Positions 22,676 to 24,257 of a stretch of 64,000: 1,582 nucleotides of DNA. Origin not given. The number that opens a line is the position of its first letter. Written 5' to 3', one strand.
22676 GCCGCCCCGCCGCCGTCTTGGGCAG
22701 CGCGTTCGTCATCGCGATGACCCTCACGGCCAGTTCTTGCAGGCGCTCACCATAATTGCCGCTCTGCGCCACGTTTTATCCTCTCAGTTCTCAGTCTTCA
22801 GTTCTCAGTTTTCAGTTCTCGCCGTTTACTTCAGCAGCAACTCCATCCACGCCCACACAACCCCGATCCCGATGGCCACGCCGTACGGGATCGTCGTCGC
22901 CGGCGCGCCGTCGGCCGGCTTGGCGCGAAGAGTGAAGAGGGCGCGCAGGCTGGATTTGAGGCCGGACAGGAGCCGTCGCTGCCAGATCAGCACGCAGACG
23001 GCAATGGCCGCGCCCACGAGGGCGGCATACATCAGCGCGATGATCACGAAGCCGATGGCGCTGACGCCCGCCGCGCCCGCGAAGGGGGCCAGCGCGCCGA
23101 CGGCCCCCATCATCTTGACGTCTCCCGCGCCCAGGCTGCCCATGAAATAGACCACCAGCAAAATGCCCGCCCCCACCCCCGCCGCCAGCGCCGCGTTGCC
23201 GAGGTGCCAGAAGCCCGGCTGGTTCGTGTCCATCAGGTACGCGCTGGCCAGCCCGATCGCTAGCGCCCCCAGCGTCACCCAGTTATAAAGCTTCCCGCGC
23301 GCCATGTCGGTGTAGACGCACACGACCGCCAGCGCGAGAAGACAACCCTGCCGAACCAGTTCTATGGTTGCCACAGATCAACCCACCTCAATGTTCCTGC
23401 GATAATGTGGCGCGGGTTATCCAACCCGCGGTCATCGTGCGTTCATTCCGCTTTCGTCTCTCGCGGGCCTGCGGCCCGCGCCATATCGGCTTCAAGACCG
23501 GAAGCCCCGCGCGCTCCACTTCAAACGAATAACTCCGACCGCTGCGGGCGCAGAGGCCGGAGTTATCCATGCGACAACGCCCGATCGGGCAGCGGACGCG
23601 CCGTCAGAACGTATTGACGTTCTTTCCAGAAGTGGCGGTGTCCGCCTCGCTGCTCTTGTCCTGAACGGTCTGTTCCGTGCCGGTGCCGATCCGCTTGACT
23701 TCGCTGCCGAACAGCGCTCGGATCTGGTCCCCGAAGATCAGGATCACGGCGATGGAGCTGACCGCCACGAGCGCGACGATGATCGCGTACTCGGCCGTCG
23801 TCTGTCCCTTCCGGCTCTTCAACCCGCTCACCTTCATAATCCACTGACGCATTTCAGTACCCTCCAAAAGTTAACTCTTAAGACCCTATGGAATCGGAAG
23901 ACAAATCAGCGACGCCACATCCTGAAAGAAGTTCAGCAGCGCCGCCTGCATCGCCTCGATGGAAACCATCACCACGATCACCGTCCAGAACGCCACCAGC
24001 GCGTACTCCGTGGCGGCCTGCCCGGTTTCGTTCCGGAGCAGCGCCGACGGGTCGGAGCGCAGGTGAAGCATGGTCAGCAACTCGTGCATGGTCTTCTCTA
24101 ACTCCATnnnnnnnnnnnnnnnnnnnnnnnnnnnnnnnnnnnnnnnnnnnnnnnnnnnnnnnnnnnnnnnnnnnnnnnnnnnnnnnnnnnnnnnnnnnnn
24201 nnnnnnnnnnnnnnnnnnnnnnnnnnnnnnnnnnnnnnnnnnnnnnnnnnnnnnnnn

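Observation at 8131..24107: Tad/Flp pilus locus with three FHA-domain proteins, including an FHA-CpaF ATPase fusion, and no secretin or TadZ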

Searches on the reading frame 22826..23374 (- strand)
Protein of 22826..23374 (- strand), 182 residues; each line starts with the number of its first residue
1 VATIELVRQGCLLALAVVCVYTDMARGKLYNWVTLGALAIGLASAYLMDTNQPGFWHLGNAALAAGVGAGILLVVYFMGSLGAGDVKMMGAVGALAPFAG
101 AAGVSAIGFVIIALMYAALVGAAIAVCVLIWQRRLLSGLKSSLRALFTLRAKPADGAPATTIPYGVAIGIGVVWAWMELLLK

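Call 6: search_protein_families(library=pfam, max_evalue=0.01, proteins=[window:22826-23374:-])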
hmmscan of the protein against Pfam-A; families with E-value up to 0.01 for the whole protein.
window:22826-23374:- (182 aa): 1 family
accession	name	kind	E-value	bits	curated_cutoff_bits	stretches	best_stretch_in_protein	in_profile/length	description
PF01478.23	Peptidase_A24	-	5.7e-12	46.5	26.5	1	12-125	3-103/104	Type IV leader peptidase family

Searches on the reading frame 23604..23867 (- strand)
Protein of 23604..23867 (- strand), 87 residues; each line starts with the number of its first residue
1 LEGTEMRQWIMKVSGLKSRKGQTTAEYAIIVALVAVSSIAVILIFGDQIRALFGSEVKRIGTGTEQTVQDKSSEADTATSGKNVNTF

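Call 6: search_protein_families(library=pfam, max_evalue=0.01, proteins=[window:23604-23867:-])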
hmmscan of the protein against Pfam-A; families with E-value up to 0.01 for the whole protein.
window:23604-23867:- (87 aa): 3 families
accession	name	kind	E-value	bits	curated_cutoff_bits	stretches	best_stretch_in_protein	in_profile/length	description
PF04964.19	Flp_Fap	-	4.1e-06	26.9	32.2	1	16-55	2-41/46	Flp/Fap pilin component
PF04021.17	Class_IIIsignal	-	0.00046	20.5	23.7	1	19-43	1-25/27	Class III signal peptide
PF14029.11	DUF4244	-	0.0014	18.4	27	1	19-51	10-43/54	Protein of unknown function (DUF4244)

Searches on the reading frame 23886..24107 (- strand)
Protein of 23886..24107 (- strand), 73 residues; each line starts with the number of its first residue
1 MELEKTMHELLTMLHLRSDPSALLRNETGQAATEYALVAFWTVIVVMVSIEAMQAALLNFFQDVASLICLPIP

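Call 6: search_protein_families(library=pfam, max_evalue=0.01, proteins=[window:23886-24107:-])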
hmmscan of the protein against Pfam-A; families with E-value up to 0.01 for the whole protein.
window:23886-24107:- (73 aa): 1 family
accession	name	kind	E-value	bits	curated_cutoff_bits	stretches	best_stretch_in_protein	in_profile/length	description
PF04964.19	Flp_Fap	-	0.0024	18.1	32.2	1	24-65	2-43/46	Flp/Fap pilin component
